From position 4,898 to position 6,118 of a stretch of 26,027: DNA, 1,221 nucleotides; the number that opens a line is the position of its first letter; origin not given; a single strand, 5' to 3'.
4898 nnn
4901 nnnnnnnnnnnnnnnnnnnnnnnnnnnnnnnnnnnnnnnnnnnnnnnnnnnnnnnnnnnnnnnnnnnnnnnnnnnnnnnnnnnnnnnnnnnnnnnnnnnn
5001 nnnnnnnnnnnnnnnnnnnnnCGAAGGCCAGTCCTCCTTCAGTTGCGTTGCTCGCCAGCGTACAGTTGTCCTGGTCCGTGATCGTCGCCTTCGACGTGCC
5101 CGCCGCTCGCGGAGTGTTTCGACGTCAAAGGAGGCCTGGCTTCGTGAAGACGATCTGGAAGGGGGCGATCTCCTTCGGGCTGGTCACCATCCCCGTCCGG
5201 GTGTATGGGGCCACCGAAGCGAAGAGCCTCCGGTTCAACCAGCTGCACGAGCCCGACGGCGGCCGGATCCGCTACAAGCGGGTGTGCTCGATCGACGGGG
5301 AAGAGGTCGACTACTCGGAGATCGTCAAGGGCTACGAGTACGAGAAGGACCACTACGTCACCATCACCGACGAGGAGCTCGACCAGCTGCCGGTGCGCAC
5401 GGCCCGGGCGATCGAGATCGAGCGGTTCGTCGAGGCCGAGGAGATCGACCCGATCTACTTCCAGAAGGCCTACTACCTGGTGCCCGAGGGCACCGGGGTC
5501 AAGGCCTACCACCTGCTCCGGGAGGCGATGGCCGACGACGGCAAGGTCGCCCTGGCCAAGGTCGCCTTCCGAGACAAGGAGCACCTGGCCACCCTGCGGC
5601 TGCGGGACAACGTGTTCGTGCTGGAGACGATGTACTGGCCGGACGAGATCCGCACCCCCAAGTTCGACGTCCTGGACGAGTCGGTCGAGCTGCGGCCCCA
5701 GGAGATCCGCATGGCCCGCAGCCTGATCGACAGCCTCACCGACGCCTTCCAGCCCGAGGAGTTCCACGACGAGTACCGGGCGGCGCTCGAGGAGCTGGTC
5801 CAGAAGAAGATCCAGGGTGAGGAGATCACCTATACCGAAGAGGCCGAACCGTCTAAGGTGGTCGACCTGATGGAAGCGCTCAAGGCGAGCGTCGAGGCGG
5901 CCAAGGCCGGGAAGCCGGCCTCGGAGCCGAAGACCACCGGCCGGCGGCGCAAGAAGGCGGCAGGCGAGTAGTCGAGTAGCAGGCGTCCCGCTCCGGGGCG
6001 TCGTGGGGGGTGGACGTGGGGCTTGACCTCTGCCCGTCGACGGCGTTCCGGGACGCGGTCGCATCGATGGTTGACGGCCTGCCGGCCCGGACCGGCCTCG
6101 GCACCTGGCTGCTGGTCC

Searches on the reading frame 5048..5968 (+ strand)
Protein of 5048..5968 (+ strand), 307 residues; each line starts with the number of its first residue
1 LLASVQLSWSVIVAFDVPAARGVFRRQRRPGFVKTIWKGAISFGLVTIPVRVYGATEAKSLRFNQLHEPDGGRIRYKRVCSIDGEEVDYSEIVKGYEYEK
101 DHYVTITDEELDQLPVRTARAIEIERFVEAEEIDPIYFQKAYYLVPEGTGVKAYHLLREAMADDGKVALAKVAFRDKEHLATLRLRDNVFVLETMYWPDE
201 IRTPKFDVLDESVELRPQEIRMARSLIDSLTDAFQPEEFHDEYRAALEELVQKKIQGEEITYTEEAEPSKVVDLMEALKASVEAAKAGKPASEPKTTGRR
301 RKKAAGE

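Call 31: search_protein_families(library=pfam, proteins=[window:5048-5968:+])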
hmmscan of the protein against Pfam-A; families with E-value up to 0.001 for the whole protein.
window:5048-5968:+ (307 aa): 1 family
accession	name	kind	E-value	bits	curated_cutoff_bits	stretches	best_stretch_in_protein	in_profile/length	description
PF02735.22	Ku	-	2e-54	184.8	25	1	42-221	1-189/190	Ku70/Ku80 beta-barrel domain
